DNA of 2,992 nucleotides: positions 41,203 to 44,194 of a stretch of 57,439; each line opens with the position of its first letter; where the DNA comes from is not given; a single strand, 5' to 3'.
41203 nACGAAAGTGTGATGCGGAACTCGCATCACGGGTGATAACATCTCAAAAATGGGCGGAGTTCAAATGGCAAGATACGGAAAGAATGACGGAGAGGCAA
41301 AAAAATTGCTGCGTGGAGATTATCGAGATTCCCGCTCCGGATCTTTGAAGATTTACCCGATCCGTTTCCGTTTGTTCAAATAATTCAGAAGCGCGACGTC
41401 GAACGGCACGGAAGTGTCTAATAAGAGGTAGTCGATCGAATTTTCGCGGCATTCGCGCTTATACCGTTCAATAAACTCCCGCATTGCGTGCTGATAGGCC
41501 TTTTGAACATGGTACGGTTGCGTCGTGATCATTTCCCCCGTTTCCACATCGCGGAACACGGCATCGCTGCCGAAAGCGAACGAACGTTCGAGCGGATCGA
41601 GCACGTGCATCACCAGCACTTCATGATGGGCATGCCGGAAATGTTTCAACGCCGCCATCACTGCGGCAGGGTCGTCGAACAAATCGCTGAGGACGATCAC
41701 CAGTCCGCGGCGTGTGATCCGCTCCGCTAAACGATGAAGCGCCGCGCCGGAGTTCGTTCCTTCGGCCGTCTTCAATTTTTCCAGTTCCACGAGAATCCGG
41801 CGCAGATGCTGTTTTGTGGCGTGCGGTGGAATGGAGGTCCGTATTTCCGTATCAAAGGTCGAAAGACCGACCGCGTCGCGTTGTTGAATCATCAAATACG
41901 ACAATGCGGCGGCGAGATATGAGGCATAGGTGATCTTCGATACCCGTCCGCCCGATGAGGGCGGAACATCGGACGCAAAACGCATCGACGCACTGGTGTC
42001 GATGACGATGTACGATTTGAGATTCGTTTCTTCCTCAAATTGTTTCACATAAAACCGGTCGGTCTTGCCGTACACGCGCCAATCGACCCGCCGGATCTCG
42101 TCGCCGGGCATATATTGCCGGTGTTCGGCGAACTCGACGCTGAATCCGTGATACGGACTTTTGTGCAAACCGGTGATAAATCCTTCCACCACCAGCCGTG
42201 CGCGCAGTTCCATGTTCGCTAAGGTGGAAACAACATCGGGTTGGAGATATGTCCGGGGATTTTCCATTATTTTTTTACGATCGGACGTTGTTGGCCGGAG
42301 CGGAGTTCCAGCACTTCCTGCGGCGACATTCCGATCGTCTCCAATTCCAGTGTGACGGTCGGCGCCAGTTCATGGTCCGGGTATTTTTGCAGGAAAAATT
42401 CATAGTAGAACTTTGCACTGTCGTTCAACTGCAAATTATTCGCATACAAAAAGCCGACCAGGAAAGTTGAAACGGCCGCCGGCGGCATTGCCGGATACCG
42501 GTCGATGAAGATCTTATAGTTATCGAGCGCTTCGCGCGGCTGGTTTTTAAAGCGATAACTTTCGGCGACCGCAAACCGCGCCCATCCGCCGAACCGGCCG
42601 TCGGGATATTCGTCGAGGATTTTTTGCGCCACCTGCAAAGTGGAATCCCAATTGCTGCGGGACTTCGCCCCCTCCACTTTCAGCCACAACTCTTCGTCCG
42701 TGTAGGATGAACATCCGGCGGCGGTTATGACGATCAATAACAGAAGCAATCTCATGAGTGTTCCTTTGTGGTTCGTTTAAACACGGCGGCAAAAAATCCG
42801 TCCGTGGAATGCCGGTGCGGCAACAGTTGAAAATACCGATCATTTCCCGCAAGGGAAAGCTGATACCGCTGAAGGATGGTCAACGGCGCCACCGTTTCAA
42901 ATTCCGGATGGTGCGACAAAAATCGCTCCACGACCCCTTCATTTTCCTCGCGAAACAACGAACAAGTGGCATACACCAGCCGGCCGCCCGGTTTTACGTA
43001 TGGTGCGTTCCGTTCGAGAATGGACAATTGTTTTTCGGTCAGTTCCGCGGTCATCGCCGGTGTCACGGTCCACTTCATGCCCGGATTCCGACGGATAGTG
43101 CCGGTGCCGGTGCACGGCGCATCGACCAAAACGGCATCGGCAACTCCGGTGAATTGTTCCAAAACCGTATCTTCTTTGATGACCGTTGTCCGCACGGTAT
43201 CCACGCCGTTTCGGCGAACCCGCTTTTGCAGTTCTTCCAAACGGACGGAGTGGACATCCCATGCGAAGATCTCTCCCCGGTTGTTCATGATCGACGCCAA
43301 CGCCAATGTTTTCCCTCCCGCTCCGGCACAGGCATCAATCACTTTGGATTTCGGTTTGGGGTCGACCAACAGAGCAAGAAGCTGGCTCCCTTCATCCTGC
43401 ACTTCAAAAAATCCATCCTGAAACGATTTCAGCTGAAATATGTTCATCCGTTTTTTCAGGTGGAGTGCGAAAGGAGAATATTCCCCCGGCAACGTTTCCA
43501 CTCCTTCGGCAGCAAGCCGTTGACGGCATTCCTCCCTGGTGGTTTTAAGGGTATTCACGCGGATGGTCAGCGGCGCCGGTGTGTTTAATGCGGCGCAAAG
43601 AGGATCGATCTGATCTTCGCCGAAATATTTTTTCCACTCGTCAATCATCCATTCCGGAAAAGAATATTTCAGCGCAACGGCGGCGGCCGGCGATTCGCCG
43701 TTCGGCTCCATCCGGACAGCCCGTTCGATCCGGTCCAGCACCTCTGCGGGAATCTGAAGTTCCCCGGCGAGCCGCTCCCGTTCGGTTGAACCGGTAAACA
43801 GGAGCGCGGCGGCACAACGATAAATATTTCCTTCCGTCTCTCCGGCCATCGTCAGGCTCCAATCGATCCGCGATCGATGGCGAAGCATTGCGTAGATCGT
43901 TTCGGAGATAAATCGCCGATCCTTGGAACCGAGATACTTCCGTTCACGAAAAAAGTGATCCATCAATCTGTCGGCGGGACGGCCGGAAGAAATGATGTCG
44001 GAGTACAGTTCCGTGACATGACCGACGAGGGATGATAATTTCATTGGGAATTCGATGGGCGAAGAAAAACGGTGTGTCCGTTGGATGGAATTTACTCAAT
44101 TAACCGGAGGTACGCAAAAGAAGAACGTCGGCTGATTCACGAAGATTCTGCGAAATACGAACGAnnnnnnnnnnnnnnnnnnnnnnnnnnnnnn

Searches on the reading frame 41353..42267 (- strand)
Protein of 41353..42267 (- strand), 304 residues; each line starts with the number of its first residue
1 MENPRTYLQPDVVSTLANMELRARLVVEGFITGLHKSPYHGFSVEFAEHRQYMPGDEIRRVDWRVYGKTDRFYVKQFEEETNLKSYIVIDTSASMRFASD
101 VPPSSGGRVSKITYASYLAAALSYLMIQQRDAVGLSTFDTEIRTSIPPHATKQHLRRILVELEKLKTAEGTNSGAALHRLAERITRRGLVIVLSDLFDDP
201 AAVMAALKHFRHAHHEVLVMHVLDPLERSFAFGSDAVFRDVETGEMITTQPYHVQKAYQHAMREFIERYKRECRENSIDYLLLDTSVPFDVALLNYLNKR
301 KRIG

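Call 14: search_protein_families(library=pfam, proteins=[window:41353-42267:-], max_evalue=0.0001)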
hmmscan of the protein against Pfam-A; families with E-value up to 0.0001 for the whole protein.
window:41353-42267:- (304 aa): 2 families
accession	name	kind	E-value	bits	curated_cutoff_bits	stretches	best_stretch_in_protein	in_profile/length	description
PF01882.25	DUF58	-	5.2e-50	170.1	23.4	1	48-264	1-212/216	Protein of unknown function DUF58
PF13519.12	VWA_2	-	8.3e-11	42.9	27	1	87-195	3-105/107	von Willebrand factor type A domain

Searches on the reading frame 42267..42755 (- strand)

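Call 14: search_protein_families(library=pfam, proteins=[window:42267-42755:-], max_evalue=0.0001)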
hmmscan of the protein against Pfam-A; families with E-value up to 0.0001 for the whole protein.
window:42267-42755:- (162 aa): 1 family
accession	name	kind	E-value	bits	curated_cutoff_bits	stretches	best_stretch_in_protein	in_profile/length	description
PF13174.12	TPR_6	-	1.2e-08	35.5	26.3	0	59-88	2-31/33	Tetratricopeptide repeat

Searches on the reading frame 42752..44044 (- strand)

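Call 14: search_protein_families(library=pfam, proteins=[window:42752-44044:-], max_evalue=0.0001)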
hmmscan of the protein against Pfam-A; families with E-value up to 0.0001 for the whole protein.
window:42752-44044:- (430 aa): 7 families
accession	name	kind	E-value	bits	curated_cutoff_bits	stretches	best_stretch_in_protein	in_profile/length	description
PF01189.24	Methyltr_RsmB-F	-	3.7e-48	164.3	27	1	225-422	2-198/199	16S rRNA methyltransferase RsmB/F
PF22458.1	RsmF-B_ferredox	-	7.4e-21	74.5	27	1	129-202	1-73/74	Methyltr_RsmF/B-like, ferredoxin-like domain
PF17125.10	Methyltr_RsmF_N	-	1.2e-05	26.1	34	1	130-217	2-85/86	N-terminal domain of 16S rRNA methyltransferase RsmF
PF08704.16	GCD14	-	1.6e-05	25.1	26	1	230-311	39-123/247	tRNA methyltransferase complex GCD14 subunit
PF01728.25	FtsJ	-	1.8e-05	25.2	24.1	1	230-379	20-156/181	FtsJ-like methyltransferase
PF13847.12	Methyltransf_31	-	2.9e-05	24.2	27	1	230-363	2-114/145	Methyltransferase domain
PF01209.24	Ubie_methyltran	-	5.6e-05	23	20.1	0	228-286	44-102/233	ubiE/COQ5 methyltransferase family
